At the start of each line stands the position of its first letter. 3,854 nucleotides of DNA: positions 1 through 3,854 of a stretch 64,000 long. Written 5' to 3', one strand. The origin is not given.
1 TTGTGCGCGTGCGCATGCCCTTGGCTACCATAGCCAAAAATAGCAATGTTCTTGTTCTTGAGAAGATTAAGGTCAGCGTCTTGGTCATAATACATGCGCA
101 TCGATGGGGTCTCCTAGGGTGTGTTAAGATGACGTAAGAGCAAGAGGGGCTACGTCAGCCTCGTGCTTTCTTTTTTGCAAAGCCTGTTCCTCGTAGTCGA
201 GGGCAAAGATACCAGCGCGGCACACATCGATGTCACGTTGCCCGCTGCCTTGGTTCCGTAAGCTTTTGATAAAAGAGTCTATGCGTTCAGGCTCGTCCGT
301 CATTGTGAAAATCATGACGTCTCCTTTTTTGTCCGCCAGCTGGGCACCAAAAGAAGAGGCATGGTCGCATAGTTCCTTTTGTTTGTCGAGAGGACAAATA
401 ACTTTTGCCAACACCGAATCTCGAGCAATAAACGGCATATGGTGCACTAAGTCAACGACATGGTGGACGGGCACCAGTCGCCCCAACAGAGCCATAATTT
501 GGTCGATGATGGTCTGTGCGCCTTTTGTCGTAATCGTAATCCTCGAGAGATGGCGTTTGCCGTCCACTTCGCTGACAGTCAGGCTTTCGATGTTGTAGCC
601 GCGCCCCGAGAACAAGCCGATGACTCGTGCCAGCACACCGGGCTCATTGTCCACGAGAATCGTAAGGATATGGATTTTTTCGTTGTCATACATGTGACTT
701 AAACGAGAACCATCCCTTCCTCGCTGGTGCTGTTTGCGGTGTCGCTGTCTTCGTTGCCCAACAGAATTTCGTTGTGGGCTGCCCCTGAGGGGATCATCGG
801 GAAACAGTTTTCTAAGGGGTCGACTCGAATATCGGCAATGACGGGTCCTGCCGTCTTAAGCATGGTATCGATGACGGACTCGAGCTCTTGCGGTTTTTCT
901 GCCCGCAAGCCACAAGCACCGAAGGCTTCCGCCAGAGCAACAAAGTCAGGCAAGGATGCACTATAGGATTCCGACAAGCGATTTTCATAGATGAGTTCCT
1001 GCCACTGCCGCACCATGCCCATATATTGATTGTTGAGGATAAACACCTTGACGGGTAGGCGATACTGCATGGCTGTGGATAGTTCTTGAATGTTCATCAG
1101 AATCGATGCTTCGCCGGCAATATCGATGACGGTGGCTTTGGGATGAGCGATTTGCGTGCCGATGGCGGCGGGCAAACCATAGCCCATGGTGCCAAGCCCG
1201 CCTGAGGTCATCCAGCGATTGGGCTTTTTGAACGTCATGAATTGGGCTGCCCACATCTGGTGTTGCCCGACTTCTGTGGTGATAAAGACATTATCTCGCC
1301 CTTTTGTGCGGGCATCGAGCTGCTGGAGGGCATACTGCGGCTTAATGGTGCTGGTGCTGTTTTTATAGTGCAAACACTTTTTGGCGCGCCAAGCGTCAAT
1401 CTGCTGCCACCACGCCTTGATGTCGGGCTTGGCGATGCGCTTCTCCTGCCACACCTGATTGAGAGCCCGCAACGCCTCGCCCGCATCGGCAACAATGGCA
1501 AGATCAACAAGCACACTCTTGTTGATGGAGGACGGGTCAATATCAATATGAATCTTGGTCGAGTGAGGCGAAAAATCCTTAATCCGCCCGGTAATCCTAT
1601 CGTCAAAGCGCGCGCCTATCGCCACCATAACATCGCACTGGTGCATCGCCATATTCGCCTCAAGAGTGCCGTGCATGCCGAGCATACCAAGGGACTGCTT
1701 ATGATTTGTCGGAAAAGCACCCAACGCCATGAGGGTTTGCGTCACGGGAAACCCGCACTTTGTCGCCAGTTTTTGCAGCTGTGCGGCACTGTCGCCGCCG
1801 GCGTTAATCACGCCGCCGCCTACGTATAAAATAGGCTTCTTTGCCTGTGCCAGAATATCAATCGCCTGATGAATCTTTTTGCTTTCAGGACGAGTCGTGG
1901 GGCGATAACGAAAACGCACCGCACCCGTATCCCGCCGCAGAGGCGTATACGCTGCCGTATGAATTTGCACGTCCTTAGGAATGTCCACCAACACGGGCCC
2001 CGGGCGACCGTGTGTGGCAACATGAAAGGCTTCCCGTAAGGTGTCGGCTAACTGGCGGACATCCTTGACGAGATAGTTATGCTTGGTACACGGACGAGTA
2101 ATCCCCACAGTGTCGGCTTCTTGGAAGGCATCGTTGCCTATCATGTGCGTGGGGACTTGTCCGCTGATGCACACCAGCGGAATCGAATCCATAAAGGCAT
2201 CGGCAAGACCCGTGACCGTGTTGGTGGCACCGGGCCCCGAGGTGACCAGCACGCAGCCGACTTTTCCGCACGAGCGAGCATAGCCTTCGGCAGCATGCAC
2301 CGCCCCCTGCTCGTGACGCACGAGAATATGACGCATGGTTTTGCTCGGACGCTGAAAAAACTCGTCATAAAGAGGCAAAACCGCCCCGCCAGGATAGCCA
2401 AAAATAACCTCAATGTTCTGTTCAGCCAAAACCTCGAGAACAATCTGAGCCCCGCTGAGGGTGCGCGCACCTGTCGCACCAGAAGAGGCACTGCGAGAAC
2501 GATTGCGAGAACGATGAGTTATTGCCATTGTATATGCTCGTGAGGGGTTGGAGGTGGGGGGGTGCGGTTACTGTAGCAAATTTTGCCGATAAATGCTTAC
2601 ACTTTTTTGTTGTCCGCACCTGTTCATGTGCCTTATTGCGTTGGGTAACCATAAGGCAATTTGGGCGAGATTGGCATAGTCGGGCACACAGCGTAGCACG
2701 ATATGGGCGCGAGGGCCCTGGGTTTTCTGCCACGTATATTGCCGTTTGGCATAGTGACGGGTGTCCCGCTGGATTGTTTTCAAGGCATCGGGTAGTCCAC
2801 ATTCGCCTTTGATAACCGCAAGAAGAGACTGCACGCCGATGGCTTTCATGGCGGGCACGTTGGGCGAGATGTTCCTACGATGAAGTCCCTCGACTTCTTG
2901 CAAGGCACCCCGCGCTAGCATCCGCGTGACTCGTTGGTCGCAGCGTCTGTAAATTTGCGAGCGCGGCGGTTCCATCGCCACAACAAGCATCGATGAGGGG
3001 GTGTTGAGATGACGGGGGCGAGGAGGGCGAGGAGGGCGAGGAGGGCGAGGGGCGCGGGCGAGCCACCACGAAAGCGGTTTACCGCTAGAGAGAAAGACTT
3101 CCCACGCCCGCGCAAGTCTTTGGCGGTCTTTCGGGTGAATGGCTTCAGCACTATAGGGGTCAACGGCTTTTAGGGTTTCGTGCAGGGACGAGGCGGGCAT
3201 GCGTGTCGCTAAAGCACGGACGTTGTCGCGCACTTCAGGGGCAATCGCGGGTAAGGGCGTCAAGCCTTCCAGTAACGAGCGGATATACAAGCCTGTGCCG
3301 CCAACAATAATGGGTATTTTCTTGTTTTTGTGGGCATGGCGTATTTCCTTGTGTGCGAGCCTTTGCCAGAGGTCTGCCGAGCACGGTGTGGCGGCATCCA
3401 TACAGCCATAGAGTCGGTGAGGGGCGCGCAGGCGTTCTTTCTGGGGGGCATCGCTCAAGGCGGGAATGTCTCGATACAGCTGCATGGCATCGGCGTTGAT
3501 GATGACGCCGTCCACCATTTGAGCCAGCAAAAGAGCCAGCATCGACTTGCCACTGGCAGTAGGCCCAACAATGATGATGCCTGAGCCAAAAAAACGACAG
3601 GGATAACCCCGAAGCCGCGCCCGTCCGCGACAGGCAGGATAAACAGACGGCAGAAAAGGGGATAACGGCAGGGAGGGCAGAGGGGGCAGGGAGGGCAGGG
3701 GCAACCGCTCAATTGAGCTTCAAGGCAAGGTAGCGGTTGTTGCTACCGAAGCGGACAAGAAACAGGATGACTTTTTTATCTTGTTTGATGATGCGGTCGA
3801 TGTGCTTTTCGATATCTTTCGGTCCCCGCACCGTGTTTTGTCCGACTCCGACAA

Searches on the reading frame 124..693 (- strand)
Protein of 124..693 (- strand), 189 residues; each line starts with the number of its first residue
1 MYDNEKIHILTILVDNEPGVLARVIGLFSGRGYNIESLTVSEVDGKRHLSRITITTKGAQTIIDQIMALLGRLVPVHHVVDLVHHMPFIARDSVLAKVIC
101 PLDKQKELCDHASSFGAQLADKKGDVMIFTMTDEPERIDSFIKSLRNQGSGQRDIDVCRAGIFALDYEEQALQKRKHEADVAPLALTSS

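Call 9: find_encoding_contigs(protein=window:124-693:-, flank=10000, max_places=5)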
Protein window:124-693:- (189 aa): 2 contigs read that carry it; 1 place shown.
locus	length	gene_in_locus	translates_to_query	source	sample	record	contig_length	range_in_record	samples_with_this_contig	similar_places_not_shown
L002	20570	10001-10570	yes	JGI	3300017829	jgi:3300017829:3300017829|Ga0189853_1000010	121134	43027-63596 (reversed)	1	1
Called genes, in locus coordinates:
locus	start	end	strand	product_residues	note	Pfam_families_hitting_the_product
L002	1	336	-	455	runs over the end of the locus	PF03721:UDPG_MGDP_dh_N, PF00984:UDPG_MGDP_dh, PF03720:UDPG_MGDP_dh_C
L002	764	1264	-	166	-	PF02559:CarD_TRCF_RID, PF21095:CarD_C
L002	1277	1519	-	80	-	PF00037:Fer4, PF12838:Fer4_7 (faint), PF11953:DUF3470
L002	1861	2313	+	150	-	PF00210:Ferritin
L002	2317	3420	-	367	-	PF00142:Fer4_NifH (faint), PF09140:MipZ (weak), PF10609:ParA, PF13614:AAA_31, PF01656:CbiA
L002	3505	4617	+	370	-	PF01145:Band_7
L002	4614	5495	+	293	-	PF01145:Band_7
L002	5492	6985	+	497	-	PF00089:Trypsin, PF13365:Trypsin_2, PF00595:PDZ, PF04495:GRASP55_65 (faint), PF13180:PDZ_2, PF17820:PDZ_6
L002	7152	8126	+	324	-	-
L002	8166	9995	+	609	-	PF02776:TPP_enzyme_N, PF00205:TPP_enzyme_M, PF02775:TPP_enzyme_C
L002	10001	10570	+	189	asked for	PF01842:ACT, PF22629:ACT_AHAS_ss, PF13710:ACT_5, PF10369:ALS_ss_C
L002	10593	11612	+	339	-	PF07991:KARI_N, PF01450:KARI_C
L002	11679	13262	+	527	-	PF00682:HMGL-like, PF22617:HCS_D2, PF08502:LeuA_dimer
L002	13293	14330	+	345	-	PF06723:MreB_Mbl, PF00022:Actin (faint), PF25216:Volactin (faint), PF11104:PilM_2 (faint), PF00012:HSP70, PF14450:FtsA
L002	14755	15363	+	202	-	PF05063:MT-A70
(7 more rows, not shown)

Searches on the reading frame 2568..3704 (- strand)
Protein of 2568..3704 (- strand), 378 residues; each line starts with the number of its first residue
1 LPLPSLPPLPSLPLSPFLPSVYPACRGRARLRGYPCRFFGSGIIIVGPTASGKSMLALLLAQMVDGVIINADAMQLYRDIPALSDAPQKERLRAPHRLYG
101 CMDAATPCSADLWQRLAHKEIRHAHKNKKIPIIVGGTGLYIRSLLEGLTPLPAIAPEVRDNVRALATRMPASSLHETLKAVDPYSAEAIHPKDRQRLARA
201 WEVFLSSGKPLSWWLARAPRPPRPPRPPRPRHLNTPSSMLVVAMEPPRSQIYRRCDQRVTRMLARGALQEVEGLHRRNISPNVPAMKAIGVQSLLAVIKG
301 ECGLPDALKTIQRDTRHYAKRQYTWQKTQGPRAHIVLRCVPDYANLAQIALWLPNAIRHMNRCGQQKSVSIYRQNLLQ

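Call 41: search_protein_families(library=pfam, max_evalue=0.00001, proteins=[window:2568-3704:-])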
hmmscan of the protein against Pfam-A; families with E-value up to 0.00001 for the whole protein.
window:2568-3704:- (378 aa): 2 families
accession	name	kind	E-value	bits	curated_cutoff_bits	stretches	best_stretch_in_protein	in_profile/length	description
PF01715.23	IPPT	-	8.8e-69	232.3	23.6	1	75-328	1-242/243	IPP transferase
PF01745.22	IPT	-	3.1e-06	27.2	20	1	44-101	5-62/233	Isopentenyl transferase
